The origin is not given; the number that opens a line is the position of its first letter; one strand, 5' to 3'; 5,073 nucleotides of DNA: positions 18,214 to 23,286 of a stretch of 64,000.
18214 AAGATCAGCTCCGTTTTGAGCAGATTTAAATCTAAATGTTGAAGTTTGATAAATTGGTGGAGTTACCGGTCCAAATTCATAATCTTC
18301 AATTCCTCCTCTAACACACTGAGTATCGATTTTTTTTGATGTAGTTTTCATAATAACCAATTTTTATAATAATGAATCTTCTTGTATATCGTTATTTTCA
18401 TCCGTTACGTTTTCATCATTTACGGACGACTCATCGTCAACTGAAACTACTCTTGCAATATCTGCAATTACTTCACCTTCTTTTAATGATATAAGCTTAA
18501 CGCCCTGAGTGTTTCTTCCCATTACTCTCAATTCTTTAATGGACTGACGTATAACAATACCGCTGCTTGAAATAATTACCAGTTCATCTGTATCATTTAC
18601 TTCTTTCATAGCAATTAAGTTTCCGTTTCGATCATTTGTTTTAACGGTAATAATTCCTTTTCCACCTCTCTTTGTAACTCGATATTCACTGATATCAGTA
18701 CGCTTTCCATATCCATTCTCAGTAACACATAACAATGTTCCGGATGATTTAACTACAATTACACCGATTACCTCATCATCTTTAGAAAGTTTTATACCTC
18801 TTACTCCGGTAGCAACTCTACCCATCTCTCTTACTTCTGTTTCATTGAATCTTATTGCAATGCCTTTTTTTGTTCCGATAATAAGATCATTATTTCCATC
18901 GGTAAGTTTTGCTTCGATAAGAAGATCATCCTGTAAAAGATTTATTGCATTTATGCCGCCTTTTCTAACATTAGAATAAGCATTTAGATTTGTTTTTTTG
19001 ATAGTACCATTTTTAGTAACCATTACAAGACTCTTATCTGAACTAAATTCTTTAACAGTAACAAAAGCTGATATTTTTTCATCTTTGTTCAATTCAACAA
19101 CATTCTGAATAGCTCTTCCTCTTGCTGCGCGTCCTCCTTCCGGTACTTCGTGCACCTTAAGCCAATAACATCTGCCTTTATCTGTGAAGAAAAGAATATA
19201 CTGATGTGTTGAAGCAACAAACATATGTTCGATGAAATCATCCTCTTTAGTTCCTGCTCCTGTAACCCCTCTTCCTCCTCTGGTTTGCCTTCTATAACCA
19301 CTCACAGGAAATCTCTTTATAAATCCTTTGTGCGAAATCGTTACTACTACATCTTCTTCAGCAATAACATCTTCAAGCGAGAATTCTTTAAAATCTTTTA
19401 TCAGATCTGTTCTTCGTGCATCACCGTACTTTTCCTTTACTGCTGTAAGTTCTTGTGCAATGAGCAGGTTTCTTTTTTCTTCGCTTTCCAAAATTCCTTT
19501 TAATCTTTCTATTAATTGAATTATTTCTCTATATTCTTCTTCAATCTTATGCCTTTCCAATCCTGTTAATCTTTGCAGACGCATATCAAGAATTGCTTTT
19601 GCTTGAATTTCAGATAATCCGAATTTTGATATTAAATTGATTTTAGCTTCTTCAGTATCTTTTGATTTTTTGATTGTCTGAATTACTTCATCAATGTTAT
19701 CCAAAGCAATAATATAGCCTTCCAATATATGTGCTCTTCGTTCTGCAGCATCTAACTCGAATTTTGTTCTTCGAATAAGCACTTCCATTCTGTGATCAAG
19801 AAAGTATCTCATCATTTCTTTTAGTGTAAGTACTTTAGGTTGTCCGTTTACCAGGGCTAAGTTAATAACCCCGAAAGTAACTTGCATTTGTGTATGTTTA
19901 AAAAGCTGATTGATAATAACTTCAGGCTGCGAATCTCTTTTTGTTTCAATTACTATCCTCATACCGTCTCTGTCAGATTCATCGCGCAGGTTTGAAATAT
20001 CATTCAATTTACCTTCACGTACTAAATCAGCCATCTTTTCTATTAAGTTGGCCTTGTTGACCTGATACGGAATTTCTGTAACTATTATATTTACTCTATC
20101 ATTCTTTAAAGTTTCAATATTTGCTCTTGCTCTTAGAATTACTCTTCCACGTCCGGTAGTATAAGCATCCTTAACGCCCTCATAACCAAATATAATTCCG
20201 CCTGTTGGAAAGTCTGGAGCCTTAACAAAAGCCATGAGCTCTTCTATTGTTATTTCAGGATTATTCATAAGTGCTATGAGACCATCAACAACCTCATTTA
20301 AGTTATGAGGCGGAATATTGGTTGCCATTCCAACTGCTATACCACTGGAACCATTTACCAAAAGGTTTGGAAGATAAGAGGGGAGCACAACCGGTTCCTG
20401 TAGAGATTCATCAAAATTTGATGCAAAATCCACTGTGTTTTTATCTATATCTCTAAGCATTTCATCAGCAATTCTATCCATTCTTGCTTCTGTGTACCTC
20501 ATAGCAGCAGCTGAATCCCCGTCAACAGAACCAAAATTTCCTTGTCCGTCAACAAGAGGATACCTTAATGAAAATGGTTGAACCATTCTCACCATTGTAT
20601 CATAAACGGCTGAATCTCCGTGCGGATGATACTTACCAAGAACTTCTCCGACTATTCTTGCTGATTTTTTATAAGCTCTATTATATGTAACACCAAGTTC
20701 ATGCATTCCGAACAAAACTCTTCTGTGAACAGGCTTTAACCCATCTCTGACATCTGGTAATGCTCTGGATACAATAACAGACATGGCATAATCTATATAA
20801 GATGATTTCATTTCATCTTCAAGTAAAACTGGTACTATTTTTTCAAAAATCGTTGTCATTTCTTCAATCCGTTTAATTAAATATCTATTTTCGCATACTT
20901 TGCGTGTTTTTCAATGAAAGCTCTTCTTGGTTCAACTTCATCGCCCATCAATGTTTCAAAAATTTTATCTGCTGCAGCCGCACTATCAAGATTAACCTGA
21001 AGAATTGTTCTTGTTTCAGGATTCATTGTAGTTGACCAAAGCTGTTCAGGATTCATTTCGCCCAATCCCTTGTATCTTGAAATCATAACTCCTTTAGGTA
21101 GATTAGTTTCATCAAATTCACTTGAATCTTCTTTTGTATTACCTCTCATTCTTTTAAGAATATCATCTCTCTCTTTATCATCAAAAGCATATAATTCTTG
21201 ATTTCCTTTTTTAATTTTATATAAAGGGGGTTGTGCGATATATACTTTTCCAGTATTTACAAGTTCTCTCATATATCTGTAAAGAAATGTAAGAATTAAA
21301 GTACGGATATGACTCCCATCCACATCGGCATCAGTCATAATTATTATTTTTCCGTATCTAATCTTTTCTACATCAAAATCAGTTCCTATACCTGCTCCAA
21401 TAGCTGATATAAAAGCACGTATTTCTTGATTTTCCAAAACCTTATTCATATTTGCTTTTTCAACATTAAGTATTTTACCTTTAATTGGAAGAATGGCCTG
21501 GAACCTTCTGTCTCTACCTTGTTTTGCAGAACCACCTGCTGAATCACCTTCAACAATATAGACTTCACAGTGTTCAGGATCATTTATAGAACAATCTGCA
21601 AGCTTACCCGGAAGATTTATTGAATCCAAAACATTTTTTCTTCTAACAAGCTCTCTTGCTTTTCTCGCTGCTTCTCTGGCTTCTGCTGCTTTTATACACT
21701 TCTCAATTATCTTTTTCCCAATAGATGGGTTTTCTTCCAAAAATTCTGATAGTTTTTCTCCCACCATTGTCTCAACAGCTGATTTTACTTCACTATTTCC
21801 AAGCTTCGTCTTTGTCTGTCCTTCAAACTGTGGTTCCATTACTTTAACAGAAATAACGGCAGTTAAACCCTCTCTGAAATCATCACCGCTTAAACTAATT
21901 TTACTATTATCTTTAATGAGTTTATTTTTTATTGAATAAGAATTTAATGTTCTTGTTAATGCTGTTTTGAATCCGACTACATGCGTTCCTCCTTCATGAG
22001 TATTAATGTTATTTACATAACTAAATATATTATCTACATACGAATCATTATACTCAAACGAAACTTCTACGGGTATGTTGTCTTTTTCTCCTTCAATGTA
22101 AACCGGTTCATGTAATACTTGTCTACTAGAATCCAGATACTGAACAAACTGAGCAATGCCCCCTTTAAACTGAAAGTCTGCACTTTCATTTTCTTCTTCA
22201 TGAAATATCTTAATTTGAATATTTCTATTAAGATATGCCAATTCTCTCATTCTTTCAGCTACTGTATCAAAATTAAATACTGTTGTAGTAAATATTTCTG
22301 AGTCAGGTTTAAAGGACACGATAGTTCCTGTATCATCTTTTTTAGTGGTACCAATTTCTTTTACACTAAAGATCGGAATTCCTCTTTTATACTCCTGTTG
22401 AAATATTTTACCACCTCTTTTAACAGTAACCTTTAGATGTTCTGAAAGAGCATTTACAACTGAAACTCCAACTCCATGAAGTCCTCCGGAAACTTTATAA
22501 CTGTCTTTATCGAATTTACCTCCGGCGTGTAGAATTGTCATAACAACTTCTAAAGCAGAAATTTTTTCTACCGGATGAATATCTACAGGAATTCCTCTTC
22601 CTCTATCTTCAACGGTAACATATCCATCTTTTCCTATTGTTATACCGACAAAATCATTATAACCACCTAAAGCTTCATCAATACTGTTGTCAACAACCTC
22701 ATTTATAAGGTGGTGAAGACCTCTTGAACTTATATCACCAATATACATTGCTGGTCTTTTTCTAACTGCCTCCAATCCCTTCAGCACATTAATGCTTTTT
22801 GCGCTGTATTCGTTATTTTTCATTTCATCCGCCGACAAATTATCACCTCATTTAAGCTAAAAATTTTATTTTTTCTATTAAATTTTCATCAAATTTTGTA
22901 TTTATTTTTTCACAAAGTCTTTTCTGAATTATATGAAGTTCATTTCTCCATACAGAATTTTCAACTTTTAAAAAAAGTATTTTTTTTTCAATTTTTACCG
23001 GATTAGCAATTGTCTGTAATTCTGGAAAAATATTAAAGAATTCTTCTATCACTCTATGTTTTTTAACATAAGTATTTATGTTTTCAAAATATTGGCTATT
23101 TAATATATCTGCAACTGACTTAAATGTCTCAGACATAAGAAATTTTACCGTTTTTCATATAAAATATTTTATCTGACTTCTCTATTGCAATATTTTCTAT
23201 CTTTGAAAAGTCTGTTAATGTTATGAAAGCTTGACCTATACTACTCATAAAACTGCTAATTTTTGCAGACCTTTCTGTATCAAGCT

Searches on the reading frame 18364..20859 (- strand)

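Call 10: search_protein_families(library=ncbifam, proteins=[window:18364-20859:-])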
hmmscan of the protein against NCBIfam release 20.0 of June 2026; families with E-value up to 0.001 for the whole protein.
window:18364-20859:- (831 aa): 10 families
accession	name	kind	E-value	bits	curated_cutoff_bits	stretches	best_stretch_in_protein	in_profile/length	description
NF004043.1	PRK05560.1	equivalog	0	1255.1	902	1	8-803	2-797/798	DNA gyrase subunit A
TIGR01063.1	gyrA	equivalog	0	1208.9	877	1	8-804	1-798/800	DNA topoisomerase (ATP-hydrolyzing) subunit A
NF038098.1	GyrA_w_intein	exception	1.1e-292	974.2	1850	2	123-807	538-1229/1232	intein-containing DNA gyrase subunit A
NF004044.1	PRK05561.1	subfamily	1.4e-260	867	654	2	13-703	2-685/738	DNA topoisomerase (ATP-hydrolyzing)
NF010586.0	PRK13979.1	equivalog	2.3e-234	780.4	1475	3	7-657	12-669/957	DNA topoisomerase IV subunit A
TIGR01061.1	parC_Gpos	equivalog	1.4e-228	761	813.25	2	12-735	5-726/737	DNA topoisomerase IV subunit A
TIGR01062.1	parC_Gneg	equivalog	8.2e-181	602.7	628.9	2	13-680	6-660/735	DNA topoisomerase IV subunit A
NF007209.0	PRK09631.1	equivalog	3.2e-69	234.2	644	1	16-514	7-482/635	DNA topoisomerase IV subunit A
NF009397.0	PRK12758.1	equivalog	6.9e-67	226.1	780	1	17-514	27-503/870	DNA gyrase/topoisomerase IV subunit A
NF007208.0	PRK09630.1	equivalog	2.6e-47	161.8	598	1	15-358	6-321/479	DNA topoisomerase IV subunit A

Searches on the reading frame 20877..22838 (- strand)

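Call 10: search_protein_families(library=ncbifam, proteins=[window:20877-22838:-])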
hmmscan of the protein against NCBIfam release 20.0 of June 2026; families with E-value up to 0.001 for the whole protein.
window:20877-22838:- (653 aa): 5 families
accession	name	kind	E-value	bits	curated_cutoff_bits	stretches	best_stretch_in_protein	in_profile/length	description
NF011501.0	PRK14939.1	subfamily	4.9e-304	1010.9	796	2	5-563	4-562/803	DNA gyrase subunit B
NF004189.0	PRK05644.1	subfamily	6e-301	999.5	740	1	5-653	4-641/641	DNA gyrase subunit B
TIGR01059.1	gyrB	equivalog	6.3e-290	963.2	882.4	1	11-652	1-638/639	DNA topoisomerase (ATP-hydrolyzing) subunit B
TIGR01058.1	parE_Gpos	equivalog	1.1e-238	793.8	899.95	1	7-649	2-630/637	DNA topoisomerase IV subunit B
TIGR01055.1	parE_Gneg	equivalog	2.7e-179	597.6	723.35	1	9-644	2-620/625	DNA topoisomerase IV subunit B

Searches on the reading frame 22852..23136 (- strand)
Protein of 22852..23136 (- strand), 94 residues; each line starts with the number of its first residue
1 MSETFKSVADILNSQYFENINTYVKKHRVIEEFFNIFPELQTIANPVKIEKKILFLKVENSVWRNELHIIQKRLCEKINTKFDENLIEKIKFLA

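Call 10: search_protein_families(library=ncbifam, proteins=[window:22852-23136:-])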
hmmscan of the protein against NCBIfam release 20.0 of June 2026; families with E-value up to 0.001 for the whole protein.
window:22852-23136:- (94 aa): 0 families

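Call 53: search_protein_families(library=pfam, proteins=[window:22852-23136:-], max_evalue=0.001)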
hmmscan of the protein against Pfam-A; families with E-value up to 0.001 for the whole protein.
window:22852-23136:- (94 aa): 1 family
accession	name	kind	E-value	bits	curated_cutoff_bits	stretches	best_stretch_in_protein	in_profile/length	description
PF05258.17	DciA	-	5.2e-11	43.1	24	1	33-92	29-89/89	Dna[CI] antecedent, DciA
